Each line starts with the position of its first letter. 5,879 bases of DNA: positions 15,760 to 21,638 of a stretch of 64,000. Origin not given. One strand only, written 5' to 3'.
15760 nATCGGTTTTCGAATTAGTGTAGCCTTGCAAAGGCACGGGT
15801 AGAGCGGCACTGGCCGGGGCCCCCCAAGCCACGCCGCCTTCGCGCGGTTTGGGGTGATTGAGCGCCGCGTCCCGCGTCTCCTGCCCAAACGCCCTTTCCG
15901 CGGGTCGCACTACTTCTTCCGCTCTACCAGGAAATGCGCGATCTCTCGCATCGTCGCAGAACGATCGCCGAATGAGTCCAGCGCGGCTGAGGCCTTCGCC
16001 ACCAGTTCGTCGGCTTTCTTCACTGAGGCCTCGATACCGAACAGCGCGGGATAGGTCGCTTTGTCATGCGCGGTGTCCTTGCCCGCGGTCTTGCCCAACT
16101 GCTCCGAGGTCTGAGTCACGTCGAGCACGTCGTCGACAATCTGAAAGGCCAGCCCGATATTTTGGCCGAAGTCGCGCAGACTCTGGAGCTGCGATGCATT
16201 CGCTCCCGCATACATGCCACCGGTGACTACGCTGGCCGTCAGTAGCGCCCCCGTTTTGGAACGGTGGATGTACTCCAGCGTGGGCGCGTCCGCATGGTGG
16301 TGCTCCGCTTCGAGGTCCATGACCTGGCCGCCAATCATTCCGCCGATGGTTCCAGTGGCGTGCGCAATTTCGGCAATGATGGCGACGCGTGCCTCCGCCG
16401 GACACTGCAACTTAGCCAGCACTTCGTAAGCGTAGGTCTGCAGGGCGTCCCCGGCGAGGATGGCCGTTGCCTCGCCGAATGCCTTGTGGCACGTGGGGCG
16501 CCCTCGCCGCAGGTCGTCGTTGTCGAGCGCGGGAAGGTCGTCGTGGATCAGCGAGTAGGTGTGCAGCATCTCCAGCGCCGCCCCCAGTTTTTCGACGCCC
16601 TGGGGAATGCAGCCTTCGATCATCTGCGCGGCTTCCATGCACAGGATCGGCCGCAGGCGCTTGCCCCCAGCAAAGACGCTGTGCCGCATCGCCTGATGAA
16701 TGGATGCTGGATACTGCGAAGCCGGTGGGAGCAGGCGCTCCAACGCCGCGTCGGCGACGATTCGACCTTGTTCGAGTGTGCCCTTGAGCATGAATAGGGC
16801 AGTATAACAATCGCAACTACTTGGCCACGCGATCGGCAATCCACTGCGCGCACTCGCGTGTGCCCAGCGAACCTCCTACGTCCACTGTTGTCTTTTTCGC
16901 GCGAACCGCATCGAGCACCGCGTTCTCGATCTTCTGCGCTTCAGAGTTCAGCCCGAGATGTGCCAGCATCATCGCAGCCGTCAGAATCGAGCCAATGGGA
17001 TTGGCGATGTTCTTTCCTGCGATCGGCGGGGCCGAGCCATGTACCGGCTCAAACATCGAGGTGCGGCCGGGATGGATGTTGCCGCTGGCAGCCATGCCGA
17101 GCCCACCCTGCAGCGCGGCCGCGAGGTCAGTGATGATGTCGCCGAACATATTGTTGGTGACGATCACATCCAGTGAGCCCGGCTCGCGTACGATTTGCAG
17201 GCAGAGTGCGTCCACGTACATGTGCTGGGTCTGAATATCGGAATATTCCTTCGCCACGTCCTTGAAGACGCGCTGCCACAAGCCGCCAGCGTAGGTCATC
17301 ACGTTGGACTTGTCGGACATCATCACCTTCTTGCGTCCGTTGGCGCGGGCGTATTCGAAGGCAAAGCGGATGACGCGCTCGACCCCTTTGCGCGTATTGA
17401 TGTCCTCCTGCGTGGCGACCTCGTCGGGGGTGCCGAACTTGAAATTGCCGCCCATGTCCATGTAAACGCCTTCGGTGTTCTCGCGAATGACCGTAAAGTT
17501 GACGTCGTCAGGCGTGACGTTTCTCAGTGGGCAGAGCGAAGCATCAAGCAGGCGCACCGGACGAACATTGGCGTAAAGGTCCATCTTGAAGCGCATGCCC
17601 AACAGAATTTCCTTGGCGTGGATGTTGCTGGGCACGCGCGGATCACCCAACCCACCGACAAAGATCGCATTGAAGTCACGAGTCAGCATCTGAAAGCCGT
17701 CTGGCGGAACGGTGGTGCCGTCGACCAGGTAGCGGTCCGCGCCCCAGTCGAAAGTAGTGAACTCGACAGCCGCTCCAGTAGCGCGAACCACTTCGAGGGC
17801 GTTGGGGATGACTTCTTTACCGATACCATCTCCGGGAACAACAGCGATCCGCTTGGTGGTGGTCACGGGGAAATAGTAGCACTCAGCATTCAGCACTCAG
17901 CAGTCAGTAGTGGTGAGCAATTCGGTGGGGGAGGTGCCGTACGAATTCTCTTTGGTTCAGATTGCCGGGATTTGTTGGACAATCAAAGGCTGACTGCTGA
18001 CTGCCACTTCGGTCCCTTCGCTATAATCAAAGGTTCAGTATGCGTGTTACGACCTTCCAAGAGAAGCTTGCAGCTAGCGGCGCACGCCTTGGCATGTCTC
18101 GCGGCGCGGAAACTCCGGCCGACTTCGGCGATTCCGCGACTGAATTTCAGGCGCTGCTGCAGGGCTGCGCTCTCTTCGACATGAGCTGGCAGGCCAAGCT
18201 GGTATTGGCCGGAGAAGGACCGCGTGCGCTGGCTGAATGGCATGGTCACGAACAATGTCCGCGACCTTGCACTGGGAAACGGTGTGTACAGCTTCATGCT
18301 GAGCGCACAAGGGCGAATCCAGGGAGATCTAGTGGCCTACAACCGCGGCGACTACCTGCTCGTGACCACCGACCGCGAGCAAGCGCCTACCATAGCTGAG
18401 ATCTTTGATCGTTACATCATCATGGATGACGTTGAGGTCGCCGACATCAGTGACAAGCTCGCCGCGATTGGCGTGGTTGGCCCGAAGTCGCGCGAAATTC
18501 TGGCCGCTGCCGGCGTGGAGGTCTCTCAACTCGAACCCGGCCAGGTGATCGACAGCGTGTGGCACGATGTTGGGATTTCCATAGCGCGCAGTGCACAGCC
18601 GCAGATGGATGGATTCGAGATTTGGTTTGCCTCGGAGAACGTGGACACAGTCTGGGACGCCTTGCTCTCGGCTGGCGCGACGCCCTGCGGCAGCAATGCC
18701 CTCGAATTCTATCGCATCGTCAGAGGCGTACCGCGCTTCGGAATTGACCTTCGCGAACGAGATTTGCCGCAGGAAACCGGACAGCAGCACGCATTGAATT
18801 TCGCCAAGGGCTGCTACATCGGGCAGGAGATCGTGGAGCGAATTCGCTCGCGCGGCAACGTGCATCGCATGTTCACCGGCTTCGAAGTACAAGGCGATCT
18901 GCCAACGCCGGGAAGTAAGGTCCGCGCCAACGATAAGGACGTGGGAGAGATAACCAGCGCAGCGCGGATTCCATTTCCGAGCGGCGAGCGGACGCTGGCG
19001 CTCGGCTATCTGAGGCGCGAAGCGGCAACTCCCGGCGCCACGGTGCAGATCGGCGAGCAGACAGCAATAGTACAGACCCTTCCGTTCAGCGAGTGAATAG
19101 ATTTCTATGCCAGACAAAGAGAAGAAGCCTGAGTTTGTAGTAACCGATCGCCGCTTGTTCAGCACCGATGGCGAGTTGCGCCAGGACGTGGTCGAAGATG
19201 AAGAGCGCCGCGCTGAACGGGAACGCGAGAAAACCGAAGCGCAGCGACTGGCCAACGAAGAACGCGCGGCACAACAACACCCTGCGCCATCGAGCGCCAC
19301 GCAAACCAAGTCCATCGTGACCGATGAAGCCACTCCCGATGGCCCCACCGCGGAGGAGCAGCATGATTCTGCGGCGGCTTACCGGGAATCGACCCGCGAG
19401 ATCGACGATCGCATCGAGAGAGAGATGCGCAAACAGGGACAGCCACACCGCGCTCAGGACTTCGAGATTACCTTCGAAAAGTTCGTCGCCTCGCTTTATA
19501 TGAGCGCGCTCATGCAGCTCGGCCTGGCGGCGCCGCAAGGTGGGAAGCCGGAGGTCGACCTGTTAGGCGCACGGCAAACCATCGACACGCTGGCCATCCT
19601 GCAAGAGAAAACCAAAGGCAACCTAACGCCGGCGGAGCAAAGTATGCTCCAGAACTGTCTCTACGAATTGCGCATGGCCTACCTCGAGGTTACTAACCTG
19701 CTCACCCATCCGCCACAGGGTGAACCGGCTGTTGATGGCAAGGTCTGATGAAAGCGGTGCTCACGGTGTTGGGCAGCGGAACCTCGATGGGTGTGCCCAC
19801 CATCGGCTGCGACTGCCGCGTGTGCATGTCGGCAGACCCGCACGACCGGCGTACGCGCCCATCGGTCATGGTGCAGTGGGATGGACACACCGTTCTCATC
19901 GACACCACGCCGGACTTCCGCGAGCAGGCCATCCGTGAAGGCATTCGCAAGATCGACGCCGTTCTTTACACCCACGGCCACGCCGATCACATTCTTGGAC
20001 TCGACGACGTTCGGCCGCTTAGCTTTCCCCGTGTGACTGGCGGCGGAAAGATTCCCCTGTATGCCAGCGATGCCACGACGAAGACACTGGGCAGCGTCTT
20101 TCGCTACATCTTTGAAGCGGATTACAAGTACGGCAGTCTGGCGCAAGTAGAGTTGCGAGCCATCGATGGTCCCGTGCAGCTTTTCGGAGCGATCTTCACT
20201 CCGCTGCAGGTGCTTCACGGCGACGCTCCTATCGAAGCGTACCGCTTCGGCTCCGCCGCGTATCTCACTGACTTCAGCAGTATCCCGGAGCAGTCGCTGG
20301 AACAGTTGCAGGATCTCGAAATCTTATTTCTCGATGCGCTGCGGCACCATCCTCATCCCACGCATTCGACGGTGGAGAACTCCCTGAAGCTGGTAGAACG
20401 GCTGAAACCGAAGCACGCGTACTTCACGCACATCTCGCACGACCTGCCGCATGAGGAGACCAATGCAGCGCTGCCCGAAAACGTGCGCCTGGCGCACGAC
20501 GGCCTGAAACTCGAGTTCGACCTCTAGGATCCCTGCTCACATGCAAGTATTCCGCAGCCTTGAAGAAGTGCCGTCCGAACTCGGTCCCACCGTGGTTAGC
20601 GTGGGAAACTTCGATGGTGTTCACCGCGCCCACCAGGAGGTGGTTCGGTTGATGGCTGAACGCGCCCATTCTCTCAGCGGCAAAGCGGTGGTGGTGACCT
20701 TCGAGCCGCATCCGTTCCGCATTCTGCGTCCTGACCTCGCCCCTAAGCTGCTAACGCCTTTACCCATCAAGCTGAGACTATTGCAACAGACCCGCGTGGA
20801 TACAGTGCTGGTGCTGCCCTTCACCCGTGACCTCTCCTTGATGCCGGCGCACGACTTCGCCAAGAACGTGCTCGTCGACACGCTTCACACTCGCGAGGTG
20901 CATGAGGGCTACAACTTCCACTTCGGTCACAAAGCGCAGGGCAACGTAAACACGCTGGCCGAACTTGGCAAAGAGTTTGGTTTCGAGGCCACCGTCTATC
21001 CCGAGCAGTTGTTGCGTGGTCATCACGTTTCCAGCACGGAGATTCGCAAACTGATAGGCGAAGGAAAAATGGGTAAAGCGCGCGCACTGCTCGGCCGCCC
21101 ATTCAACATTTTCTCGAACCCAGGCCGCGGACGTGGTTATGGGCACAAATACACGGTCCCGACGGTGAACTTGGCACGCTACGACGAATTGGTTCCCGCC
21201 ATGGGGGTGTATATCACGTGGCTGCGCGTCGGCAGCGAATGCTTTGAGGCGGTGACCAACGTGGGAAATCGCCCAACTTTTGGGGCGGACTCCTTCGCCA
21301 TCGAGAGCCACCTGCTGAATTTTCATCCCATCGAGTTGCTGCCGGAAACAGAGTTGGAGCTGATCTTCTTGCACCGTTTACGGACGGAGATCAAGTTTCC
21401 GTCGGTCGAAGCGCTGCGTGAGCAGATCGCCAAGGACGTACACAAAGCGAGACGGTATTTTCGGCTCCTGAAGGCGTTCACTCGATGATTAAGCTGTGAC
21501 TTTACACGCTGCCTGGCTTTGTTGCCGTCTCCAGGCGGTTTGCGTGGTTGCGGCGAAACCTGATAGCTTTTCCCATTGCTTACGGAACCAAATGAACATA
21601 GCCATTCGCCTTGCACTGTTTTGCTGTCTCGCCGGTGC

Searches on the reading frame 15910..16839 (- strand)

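Call 53: search_protein_families(library=pfam, proteins=[window:15910-16839:-], max_evalue=0.00001)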
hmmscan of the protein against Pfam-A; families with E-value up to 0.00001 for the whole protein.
window:15910-16839:- (309 aa): 1 family
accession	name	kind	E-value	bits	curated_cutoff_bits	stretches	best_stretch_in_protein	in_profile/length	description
PF00348.22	polyprenyl_synt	-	5.1e-61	206.5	27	1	46-279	3-233/251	Polyprenyl synthetase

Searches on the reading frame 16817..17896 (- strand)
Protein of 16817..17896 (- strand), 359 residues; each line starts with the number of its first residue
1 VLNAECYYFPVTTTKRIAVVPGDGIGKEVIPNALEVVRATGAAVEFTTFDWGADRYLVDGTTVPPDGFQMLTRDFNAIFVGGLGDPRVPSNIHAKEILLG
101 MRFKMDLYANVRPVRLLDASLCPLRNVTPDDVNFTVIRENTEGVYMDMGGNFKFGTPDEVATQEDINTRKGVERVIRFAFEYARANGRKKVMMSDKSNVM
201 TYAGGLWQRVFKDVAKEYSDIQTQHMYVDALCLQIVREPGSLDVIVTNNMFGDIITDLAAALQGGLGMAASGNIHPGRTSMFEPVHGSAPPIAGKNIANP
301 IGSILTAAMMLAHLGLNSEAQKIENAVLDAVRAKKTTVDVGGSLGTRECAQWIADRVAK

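Call 53: search_protein_families(library=pfam, proteins=[window:16817-17896:-], max_evalue=0.00001)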
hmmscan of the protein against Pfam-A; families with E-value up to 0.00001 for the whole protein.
window:16817-17896:- (359 aa): 1 family
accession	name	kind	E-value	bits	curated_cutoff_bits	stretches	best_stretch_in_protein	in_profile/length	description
PF00180.25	Iso_dh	-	1.6e-97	327.3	27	1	17-349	2-344/348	Isocitrate/isopropylmalate dehydrogenase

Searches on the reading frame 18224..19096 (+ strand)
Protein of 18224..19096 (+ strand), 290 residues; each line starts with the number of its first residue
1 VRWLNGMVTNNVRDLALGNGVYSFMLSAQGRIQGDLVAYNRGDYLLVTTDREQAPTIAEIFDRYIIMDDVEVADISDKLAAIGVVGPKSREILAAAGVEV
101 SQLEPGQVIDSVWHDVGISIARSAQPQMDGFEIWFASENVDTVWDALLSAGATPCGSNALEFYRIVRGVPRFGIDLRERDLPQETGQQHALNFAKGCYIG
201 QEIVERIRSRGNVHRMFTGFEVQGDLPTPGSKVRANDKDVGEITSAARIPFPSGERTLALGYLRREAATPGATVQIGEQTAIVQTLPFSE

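Call 53: search_protein_families(library=pfam, proteins=[window:18224-19096:+], max_evalue=0.00001)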
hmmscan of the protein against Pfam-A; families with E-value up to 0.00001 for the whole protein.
window:18224-19096:+ (290 aa): 2 families
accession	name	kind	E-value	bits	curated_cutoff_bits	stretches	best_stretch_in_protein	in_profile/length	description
PF01571.26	GCV_T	-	2.9e-30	105.8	25.6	1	2-188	60-253/255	Aminomethyltransferase folate-binding domain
PF08669.17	GCV_T_C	-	1e-06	28.9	25.9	1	215-277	1-63/80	Glycine cleavage T-protein C-terminal barrel domain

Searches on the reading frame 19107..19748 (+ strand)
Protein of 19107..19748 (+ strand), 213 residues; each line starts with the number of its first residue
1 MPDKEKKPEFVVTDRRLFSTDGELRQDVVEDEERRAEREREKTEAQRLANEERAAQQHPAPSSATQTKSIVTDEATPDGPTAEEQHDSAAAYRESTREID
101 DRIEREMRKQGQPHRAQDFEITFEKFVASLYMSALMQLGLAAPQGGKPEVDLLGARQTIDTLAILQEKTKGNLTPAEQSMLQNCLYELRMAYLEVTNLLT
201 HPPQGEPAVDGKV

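Call 53: search_protein_families(library=pfam, proteins=[window:19107-19748:+], max_evalue=0.00001)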
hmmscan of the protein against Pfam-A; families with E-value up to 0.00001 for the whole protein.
window:19107-19748:+ (213 aa): 1 family
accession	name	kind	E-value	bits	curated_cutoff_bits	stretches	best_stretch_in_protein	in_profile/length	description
PF08899.16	DUF1844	-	2.2e-28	98.6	27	1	120-194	1-76/76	Domain of unknown function (DUF1844)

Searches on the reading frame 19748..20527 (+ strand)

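Call 53: search_protein_families(library=pfam, proteins=[window:19748-20527:+], max_evalue=0.00001)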
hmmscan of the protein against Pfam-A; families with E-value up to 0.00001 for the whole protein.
window:19748-20527:+ (259 aa): 2 families
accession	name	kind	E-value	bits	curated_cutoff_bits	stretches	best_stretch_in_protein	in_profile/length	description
PF12706.13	Lactamase_B_2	-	1.4e-32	113.4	27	1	47-229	1-200/200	Beta-lactamase superfamily domain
PF00753.33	Lactamase_B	-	9.8e-12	45.7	22.7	1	39-218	8-186/196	Metallo-beta-lactamase superfamily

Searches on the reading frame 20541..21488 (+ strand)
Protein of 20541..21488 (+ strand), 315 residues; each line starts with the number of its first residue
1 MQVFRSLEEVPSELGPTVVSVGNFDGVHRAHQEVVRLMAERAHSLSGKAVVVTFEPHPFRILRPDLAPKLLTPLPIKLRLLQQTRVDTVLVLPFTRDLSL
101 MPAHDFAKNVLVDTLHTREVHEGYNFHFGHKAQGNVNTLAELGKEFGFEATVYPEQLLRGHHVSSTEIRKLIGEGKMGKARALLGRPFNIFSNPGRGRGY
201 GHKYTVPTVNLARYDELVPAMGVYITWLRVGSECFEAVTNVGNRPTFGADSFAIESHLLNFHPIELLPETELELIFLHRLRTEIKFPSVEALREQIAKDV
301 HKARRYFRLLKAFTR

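Call 53: search_protein_families(library=pfam, proteins=[window:20541-21488:+], max_evalue=0.00001)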
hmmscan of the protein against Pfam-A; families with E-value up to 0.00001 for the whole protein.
window:20541-21488:+ (315 aa): 2 families
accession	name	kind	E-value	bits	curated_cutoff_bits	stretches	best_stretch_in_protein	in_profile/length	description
PF06574.18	FAD_syn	-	1.8e-44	151.8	27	1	13-166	4-157/158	FAD synthetase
PF01687.23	Flavokinase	-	1.4e-30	106.5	19.6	1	184-307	1-124/124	Riboflavin kinase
